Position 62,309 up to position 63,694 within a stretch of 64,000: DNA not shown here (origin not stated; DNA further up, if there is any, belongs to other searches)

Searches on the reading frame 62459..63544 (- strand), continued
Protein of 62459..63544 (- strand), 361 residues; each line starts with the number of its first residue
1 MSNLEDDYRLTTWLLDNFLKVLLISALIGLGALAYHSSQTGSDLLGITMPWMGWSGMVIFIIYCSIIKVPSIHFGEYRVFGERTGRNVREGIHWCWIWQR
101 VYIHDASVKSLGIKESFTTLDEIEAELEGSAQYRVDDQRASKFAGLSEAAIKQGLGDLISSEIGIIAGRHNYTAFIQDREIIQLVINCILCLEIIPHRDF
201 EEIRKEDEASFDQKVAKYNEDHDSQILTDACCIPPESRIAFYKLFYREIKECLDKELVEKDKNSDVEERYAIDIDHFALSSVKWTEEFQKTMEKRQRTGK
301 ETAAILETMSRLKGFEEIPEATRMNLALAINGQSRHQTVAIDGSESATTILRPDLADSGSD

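Call 29: find_encoding_contigs(protein=P0009, flank=6000, max_places=1)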
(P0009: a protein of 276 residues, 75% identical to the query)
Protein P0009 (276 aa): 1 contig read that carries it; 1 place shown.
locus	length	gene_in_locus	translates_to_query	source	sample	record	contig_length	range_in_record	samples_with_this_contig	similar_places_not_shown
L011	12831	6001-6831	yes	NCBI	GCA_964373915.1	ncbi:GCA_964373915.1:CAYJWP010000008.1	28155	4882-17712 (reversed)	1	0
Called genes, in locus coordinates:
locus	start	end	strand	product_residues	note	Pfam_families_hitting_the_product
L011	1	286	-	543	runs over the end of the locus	PF00883:Peptidase_M17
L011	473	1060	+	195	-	PF00383:dCMP_cyt_deam_1 (weak)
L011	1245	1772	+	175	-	-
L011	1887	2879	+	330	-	-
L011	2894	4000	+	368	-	PF13203:DUF2201_N, PF09967:DUF2201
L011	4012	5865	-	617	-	PF00004:AAA, PF17862:AAA_lid_3, PF01434:Peptidase_M41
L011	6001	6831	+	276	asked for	PF02899:Phage_int_SAM_1, PF13495:Phage_int_SAM_4 (faint), PF00589:Phage_integrase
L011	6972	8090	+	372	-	PF01145:Band_7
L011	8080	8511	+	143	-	-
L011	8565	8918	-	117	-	PF18895:T4SS_pilin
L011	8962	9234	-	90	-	PF18895:T4SS_pilin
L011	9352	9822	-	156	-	PF18895:T4SS_pilin (weak)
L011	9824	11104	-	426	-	PF01547:SBP_bac_1, PF13416:SBP_bac_8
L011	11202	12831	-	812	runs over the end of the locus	PF00521:DNA_topoisoIV, PF03989:DNA_gyraseA_C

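Call 43: find_related_loci(query=L001:8812-9687:+, collection=genome_contigs, flank=5000)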
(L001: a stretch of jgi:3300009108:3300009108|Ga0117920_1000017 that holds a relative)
Query L001:8812-9687:+ (292 aa) in genome_contigs; peptide patterns used: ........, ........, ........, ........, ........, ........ (x = any residue, [..] = any of these).
480 stretches matched a pattern; 199 encode a relative of the query (tblastn E <= 1e-3); the best 80 are kept; 80 distinct loci.
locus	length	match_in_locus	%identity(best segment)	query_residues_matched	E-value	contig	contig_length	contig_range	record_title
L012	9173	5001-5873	92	1-291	0e+0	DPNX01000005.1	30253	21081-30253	MAG TPA_asm: Patescibacteria group bacterium isolate UBA11618 contig_70716, whole genome shotgun sequence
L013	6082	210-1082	72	1-291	2e-145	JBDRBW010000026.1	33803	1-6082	MAG: Patescibacteria group bacterium isolate MEGAHIT-group-1.149 k141_9664523, whole genome shotgun sequence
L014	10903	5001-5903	67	1-291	3e-134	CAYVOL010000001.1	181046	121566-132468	MAG TPA_asm: uncultured Candidatus Saccharibacteria bacterium isolate SRP093762_co1_174 genome assembly, contig: NODE_31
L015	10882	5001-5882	64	3-288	1e-127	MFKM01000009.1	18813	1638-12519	MAG: Candidatus Jorgensenbacteria bacterium RIFCSPLOWO2_12_FULL_42_11 rifcsplowo2_12_scaffold_17286, whole genome shotgu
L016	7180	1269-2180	63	3-288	5e-126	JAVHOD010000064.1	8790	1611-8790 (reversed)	MAG: Candidatus Paceibacterota bacterium isolate WB02no9_41_8 NODE_7938_length_8790_cov_5.788437, whole genome shotgun s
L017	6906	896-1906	49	1-291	9e-96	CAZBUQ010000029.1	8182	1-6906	MAG TPA_asm: uncultured Gammaproteobacteria bacterium isolate binchicken_co38_1207 genome assembly, contig: NODE_18622_l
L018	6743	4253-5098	54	2-291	5e-92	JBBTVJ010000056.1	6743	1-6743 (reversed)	MAG: Patescibacteria group bacterium isolate H51-bin155_1 H51_bin155_1_000000000056, whole genome shotgun sequence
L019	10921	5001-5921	49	1-290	2e-89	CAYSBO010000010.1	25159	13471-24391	MAG TPA_asm: uncultured Dehalococcoidales bacterium isolate SRP319275_co2_15 genome assembly, contig: NODE_1345_length_2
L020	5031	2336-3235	52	6-288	4e-89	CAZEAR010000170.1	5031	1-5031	MAG TPA_asm: uncultured Dehalococcoidales bacterium isolate binchicken_co294_169 genome assembly, contig: NODE_13357_len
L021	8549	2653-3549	47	6-288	4e-80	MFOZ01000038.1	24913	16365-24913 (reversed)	MAG: Candidatus Levybacteria bacterium RIFCSPLOWO2_01_FULL_42_15 rifcsplowo2_01_scaffold_7799, whole genome shotgun sequ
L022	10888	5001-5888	38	2-290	4e-56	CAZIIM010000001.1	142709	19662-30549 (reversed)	MAG TPA_asm: uncultured bacterium isolate binchicken_co253_63 genome assembly, contig: NODE_18_length_142709_cov_38.3650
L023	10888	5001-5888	40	3-290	6e-56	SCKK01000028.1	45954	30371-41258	Candidatus Neomarinimicrobiota bacterium strain TS1B10-2 T1B10-2_308, whole genome shotgun sequence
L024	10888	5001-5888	39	3-290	8e-55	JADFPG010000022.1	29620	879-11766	MAG: Candidatus Neomarinimicrobiota bacterium isolate B71T3L11 B71T3L11_NODE1103, whole genome shotgun sequence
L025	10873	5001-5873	36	9-292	7e-54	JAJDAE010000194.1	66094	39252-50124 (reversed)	MAG: candidate division KSB1 bacterium isolate OFTM177 OFTM177_193, whole genome shotgun sequence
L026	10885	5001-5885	37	3-290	1e-53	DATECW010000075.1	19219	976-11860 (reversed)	MAG TPA_asm: Bacteroidota bacterium isolate SMAG_U8282 k141_2515263, whole genome shotgun sequence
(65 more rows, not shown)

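Call 52: search_dna_similar(query=L001:8812-9687:+, collection=phages, mode=protein, max_rows=8)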
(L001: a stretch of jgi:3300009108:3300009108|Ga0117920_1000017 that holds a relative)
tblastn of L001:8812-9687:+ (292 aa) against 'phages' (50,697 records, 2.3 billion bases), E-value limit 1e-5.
Records with a match: 1141; places in all: 1169; records where one place covers at least 80% of the query: 352.
Best place of each record, by identity: <60% 1141.
By first word of the organism name: Mycobacterium 450; Gordonia 162; Bacteriophage 86; Bacillus 81; Arthrobacter 47; Streptococcus 46; Lactococcus 24; Klebsiella 20; Escherichia 18; Listeria 16; and 62 more.
By host as written in the record: Mycobacterium smegmatis mc2 155 275; - 126; Gordonia terrae 3612 123; Mycobacterium smegmatis mc#155 56; Mycobacterium smegmatis mc2155 27; Arthrobacter globiformis NRRL B-2979 SEA 20; Lactococcus lactis 18; Listeria monocytogenes 15; and 262 more.
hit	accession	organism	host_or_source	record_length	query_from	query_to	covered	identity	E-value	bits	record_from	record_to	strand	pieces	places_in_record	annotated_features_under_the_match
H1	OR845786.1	Escherichia phage ECO95 1-6-1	Escherichia coli O157:H7 ATCC 43895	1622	1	290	99%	35.6%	1e-46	169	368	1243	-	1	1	record has no annotation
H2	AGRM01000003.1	Salmonella enterica subsp. houtenae str. ATCC BAA-1581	Homo sapiens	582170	1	290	99%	35.6%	5e-45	168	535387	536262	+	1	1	tyrosine recombinase XerC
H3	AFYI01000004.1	Salmonella enterica subsp. enterica serovar Infantis str. ...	Homo sapiens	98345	7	290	97%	36.0%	3e-45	169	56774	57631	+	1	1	tyrosine recombinase XerC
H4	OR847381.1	Listeria phage LM 4-11-1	Listeria monocytogenes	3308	7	285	96%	36.1%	3e-44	165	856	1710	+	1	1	record has no annotation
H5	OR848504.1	Listeria phage LM 4-14-1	Listeria monocytogenes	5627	7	285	96%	36.1%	4e-44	165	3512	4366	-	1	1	record has no annotation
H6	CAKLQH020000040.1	Acinetobacter phage MD-2021a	not known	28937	5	290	98%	35.2%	1e-37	147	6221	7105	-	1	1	xerC_1: tyrosine recombinase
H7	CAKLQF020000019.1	Acinetobacter phage MD-2021a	not known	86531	5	290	98%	35.2%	1e-37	147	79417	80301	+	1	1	xerC_1: tyrosine recombinase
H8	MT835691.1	Bacteriophage sp.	human fecal samples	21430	6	281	95%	36.2%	3e-40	154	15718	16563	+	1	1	record has no annotation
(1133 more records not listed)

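Call 53: search_protein_families(library=phrogs, proteins=[L001:8812-9687:+, L001:6342-6599:-, L001:4194-4595:+, L001:3691-4017:-, window:62459-63541:-], max_evalue=0.001)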
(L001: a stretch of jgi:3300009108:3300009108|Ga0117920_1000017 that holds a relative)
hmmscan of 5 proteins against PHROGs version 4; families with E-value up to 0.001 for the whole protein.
L001:8812-9687:+ (292 aa): 7 families
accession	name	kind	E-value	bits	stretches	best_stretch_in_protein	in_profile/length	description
phrog_1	-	integration and excision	1.8e-48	167.3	1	1-288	164-448/611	integrase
phrog_216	-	integration and excision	2.8e-42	145.9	1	97-289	44-238/301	integrase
phrog_7685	-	integration and excision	8.1e-12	46.2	1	224-287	171-235/240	integrase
phrog_7269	-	integration and excision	2.2e-09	38.1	1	233-282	27-76/89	integrase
phrog_23271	-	unknown function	1.8e-08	35.2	1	233-277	8-52/67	-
phrog_34557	-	integration and excision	1.5e-05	25.8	1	205-277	100-168/183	integrase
phrog_35951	-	unknown function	0.00063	21.2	0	225-282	14-69/97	-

L001:6342-6599:- (85 aa): 0 families

L001:4194-4595:+ (134 aa): 0 families

L001:3691-4017:- (108 aa): 0 families

window:62459-63541:- (360 aa): 0 families

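Call 56: list_cluster_members(proteins=[P0001])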
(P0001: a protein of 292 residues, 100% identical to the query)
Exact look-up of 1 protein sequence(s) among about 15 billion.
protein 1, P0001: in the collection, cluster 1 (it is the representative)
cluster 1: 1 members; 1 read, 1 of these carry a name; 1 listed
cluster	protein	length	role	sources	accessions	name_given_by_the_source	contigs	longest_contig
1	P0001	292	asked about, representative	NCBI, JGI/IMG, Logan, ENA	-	site-specific recombinase XerD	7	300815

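Call 61: find_homologous_proteins(query=window:62459-63541:-, max_evalue=1e-10)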
Query window:62459-63541:- (360 aa): 7 proteins with E <= 1e-10 among 2950 candidates.
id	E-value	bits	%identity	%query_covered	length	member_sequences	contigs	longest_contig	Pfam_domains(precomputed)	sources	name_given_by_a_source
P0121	1.1e-237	806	99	100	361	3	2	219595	PF01145.32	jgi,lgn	jgi:hypothetical protein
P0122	1.8e-167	575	73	100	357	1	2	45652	PF01145.32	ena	-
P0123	2.3e-144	499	73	84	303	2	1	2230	PF01145.32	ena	-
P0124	2.8e-126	440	54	98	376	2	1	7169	PF01145.32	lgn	-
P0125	1.8e-124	434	52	98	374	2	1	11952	PF01145.32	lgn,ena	-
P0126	4.3e-105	370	49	100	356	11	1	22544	PF01145.32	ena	-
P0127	1.7e-103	365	48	100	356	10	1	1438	PF01145.32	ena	-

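Call 62: find_encoding_contigs(protein=P0122, flank=6000, max_places=2)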
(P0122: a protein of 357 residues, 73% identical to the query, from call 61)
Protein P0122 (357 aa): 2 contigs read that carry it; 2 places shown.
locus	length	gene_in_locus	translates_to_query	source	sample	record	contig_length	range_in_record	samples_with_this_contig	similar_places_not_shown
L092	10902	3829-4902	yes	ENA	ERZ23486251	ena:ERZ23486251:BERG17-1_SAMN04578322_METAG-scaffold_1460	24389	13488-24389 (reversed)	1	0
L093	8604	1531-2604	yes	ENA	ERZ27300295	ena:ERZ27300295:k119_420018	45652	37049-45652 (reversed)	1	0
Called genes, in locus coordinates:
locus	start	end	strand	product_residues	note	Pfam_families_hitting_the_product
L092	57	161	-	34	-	-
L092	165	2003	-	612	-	PF00004:AAA, PF17862:AAA_lid_3, PF01434:Peptidase_M41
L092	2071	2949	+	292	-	PF02899:Phage_int_SAM_1, PF13102:Phage_int_SAM_5 (faint), PF13495:Phage_int_SAM_4, PF00589:Phage_integrase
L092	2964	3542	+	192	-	-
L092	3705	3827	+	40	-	-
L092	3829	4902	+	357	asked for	PF01145:Band_7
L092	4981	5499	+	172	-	-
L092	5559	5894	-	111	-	PF04956:TrbC (weak), PF18895:T4SS_pilin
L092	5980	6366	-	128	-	PF04956:TrbC (weak), PF18895:T4SS_pilin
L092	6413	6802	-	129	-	PF18895:T4SS_pilin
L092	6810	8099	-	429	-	PF01547:SBP_bac_1, PF13416:SBP_bac_8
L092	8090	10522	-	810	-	PF00521:DNA_topoisoIV, PF03989:DNA_gyraseA_C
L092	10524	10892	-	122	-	-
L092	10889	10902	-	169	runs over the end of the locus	-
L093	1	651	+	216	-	?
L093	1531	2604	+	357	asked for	PF01145:Band_7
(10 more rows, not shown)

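Call 67: search_protein_families(library=pfam, proteins=[L092:2964-3539:+, L013:1359-2006:-, L001:4194-4595:+, L001:3691-4017:-, L001:6342-6599:-, L001:3316-3642:+, L001:186-1334:-, L001:1831-3150:-], max_evalue=0.01)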
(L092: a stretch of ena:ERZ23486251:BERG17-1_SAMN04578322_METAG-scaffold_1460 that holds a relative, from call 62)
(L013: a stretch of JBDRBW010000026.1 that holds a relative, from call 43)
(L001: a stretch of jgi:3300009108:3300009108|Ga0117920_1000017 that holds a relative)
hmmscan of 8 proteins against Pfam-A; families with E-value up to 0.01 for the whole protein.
L092:2964-3539:+ (192 aa): 0 families

L013:1359-2006:- (215 aa): 2 families
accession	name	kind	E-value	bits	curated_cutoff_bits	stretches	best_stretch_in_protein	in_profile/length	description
PF02163.28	Peptidase_M50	-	9.3e-32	110.6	27.2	1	6-210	2-219/221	Peptidase family M50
PF13398.12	Peptidase_M50B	-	0.00081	19.6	26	1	11-64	22-75/201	Peptidase M50B-like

L001:4194-4595:+ (134 aa): 1 family
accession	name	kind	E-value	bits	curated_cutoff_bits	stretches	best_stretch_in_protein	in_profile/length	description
PF00961.24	LAGLIDADG_1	-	0.00048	21.4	23.1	1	25-107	18-99/102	LAGLIDADG endonuclease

L001:3691-4017:- (108 aa): 0 families

L001:6342-6599:- (85 aa): 0 families

L001:3316-3642:+ (109 aa): 1 family
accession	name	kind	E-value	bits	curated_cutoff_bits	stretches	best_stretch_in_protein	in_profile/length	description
PF01258.23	zf-dskA_traR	-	5.3e-08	33.2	24.9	1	79-109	1-31/36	Prokaryotic dksA/traR C4-type zinc finger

L001:186-1334:- (382 aa): 3 families
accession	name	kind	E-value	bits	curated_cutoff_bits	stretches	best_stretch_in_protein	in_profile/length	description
PF13458.12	Peripla_BP_6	-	1.1e-41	144.1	31.7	1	32-354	1-323/343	Periplasmic binding protein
PF01094.35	ANF_receptor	-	1.1e-31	110.7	25.4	1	57-362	7-344/353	Receptor family ligand binding region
PF13433.12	Peripla_BP_5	-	1.8e-18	67.2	27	1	33-331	1-298/363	Periplasmic binding protein domain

L001:1831-3150:- (439 aa): 4 families
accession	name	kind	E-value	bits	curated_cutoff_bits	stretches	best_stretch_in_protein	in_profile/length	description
PF01225.30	Mur_ligase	-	8.2e-28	97.1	21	1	2-101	1-94/95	Mur ligase family, catalytic domain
PF08245.18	Mur_ligase_M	-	1.6e-12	48.2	24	1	106-237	1-150/200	Mur ligase middle domain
PF02875.26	Mur_ligase_C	-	4.4e-09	37.7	28.4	1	299-421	12-126/127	Mur ligase, glutamate ligase domain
PF21799.2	MurD-like_N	-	0.0002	22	27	1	3-86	3-85/88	Mur ligase MurD-like, N-terminal domain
